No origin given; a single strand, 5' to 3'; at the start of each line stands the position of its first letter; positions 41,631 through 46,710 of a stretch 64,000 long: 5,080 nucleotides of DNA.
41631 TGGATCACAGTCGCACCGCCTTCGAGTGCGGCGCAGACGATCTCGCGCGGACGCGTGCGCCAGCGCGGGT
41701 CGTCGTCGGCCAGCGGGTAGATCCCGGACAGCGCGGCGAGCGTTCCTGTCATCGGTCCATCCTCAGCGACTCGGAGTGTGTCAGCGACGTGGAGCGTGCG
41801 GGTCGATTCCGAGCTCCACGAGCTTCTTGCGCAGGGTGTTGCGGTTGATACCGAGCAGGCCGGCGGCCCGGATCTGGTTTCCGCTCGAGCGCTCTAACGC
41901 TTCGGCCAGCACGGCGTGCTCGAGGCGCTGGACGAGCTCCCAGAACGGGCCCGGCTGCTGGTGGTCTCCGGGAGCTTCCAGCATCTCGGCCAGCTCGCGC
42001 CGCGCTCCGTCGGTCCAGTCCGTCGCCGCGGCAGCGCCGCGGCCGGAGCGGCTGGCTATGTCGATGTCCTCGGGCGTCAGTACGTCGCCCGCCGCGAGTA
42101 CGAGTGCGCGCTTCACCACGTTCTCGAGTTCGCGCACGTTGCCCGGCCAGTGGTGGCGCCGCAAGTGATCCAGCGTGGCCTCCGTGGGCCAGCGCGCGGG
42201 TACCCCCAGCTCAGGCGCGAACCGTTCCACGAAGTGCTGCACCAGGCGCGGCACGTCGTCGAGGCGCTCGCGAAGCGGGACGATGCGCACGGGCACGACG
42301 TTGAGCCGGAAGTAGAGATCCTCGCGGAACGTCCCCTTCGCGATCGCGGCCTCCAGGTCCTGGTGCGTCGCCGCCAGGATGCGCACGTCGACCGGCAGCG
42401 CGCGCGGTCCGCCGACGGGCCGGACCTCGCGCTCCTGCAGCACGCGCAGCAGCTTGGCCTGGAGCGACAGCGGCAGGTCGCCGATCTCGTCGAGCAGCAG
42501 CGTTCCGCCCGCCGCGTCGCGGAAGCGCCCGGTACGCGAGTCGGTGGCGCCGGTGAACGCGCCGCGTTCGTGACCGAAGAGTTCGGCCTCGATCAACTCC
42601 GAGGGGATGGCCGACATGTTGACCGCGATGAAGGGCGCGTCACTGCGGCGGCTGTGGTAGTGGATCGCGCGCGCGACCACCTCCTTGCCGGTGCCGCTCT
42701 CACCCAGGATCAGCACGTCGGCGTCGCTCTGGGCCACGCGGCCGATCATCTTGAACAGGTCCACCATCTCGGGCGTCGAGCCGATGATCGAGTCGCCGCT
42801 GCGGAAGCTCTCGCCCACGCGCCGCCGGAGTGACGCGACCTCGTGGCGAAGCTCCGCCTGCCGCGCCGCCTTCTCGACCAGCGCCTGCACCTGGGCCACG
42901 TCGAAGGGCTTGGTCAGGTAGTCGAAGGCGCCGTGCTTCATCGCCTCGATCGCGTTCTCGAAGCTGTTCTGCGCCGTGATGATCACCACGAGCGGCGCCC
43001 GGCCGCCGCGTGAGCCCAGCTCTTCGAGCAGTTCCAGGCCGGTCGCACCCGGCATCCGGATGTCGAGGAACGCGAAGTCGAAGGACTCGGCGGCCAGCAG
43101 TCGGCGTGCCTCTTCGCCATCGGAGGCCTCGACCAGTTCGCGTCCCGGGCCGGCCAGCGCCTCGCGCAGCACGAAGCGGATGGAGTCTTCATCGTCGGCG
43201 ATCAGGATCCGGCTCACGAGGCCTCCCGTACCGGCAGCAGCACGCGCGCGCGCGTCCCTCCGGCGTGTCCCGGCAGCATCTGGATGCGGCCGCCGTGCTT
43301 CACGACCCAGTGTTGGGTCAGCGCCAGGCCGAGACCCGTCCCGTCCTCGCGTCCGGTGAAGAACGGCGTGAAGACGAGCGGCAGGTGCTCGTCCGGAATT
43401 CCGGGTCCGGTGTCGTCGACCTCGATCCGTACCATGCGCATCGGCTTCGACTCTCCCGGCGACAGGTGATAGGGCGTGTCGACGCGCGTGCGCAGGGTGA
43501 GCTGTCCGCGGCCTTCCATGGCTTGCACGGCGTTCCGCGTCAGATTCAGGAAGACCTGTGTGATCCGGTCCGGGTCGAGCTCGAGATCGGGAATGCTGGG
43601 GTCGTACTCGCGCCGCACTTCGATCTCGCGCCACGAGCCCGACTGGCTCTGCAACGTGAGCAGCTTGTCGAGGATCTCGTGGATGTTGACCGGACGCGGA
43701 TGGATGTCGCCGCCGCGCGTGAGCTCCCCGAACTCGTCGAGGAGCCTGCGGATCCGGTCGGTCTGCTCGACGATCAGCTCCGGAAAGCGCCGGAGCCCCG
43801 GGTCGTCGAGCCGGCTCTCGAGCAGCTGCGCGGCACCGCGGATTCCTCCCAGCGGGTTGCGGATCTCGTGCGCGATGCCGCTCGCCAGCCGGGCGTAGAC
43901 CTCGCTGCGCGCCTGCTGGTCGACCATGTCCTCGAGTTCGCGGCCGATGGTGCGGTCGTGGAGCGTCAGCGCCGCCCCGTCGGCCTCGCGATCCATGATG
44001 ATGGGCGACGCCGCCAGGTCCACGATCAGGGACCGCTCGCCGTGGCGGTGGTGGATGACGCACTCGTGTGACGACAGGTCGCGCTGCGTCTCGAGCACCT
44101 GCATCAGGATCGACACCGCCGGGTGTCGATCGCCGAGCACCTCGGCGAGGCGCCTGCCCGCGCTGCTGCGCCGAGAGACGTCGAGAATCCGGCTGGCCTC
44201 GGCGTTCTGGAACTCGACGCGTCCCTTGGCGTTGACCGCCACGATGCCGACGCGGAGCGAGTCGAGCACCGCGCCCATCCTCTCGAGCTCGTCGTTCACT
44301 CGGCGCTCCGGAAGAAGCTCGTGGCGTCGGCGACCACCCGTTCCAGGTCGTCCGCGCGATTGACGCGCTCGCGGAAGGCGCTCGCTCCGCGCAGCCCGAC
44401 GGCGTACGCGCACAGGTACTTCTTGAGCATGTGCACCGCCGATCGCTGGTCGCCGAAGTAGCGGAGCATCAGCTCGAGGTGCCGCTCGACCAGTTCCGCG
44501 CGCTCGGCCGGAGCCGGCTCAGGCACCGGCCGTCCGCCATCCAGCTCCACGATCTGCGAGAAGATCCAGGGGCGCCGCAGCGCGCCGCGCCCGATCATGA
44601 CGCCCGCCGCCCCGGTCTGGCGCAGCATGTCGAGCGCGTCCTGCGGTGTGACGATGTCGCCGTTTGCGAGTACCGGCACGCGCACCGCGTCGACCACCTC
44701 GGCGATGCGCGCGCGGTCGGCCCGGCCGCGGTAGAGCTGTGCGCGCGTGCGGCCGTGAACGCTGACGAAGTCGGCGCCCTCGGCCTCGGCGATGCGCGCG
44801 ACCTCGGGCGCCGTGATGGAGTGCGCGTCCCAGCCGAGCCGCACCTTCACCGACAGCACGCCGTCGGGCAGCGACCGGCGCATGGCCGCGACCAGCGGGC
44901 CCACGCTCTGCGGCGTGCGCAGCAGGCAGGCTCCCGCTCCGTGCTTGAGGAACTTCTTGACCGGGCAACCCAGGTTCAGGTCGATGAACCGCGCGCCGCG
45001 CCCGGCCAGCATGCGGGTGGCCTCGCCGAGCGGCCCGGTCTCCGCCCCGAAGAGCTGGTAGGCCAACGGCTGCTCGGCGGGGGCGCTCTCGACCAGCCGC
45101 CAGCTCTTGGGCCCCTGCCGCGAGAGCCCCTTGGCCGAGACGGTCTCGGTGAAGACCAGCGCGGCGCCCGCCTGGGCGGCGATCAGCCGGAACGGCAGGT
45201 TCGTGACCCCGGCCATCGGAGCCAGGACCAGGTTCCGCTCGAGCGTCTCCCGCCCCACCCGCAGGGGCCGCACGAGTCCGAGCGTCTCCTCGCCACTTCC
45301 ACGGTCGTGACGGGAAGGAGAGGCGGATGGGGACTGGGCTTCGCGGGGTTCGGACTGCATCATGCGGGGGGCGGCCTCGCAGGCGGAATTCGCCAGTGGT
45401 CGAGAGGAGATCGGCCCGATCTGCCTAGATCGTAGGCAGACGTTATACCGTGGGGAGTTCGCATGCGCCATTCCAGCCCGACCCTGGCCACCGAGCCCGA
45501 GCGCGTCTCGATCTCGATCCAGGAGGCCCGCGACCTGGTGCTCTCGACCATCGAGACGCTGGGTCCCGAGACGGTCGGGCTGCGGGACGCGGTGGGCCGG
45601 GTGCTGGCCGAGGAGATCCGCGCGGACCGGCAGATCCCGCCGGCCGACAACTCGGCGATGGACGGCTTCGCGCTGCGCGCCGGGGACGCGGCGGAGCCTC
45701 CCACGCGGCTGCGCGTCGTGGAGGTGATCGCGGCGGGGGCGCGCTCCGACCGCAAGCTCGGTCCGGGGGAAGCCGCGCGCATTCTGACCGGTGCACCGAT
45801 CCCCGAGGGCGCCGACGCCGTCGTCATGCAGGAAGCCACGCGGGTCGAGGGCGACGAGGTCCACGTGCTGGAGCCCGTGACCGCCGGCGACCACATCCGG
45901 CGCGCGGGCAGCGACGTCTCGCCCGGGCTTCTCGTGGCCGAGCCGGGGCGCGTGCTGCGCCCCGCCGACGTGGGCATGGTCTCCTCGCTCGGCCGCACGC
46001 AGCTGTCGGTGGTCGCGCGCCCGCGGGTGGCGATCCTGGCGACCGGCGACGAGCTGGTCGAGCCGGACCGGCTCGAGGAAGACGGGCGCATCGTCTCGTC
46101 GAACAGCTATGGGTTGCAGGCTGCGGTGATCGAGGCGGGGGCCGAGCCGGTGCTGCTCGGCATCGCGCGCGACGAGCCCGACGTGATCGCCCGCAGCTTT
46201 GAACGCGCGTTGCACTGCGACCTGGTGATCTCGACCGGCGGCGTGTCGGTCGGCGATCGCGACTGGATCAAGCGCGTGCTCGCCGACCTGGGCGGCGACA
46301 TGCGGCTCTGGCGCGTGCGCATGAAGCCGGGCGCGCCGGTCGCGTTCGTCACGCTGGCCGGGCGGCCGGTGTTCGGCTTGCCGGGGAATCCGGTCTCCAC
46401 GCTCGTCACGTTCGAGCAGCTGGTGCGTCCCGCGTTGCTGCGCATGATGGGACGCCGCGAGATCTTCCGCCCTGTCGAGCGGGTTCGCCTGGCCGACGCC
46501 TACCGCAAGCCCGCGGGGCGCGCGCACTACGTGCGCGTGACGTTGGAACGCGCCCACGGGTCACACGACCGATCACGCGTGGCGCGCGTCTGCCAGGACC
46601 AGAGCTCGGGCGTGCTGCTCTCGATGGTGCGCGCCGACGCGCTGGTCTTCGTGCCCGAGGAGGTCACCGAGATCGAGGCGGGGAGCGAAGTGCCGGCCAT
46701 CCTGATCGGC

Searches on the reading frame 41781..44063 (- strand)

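Call 89: search_protein_families(library=pfam, proteins=[window:41781-44063:-], max_evalue=0.001)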
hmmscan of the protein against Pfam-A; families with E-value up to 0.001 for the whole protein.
window:41781-44063:- (760 aa): 7 families
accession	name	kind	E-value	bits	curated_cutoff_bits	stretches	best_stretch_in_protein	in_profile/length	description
PF00158.32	Sigma54_activat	-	2.2e-70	236.1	20.2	1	426-592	1-167/168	Sigma-54 interaction domain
PF00072.30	Response_reg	-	3e-25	89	30.2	1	286-396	1-110/111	Response regulator receiver domain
PF25601.1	AAA_lid_14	-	5e-22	78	27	1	598-672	1-75/87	AAA+ ATPase lid domain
PF14532.12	Sigma54_activ_2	-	1e-19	71.6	25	1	427-597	1-138/138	Sigma-54 interaction domain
PF02954.25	HTH_8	-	2.2e-11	43.7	22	1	713-748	4-39/42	Bacterial regulatory protein, Fis family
PF07728.20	AAA_5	-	1.1e-05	25.9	22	1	449-567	1-122/139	AAA domain (dynein-related subfamily)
PF13191.12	AAA_16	-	0.0002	22.4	32.6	0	427-543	3-121/167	AAA ATPase domain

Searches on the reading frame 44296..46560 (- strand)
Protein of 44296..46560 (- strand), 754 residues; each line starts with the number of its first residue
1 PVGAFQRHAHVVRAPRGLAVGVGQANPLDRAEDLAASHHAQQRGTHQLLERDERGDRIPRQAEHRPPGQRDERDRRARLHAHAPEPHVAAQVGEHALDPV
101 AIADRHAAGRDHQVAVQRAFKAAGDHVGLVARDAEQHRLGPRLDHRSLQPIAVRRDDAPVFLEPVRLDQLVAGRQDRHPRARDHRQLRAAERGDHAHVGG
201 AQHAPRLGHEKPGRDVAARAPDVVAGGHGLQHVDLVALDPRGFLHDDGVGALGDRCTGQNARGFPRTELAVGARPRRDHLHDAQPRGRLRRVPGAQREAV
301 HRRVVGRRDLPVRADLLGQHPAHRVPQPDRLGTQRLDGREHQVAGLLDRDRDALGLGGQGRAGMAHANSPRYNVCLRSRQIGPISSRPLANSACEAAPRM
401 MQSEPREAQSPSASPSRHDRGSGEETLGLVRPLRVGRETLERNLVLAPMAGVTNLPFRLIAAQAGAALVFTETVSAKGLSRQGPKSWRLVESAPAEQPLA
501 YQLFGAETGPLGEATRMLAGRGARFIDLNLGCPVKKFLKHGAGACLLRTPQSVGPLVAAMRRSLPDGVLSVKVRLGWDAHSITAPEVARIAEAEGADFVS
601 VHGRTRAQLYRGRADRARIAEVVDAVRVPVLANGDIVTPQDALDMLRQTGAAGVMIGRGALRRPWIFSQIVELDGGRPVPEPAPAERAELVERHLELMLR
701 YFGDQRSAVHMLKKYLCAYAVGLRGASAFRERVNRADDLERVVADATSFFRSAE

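Call 32: search_protein_families(library=pfam, proteins=[window:44296-46560:-], max_evalue=0.01)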
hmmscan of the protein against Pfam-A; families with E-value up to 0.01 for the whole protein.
window:44296-46560:- (754 aa): 2 families
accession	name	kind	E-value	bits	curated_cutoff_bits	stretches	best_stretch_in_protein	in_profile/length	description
PF01207.24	Dus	-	2.9e-75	253.7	20.4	1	446-746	2-302/311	Dihydrouridine synthase (Dus)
PF03060.21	NMO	-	0.0003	20.7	28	1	581-657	142-222/331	Nitronate monooxygenase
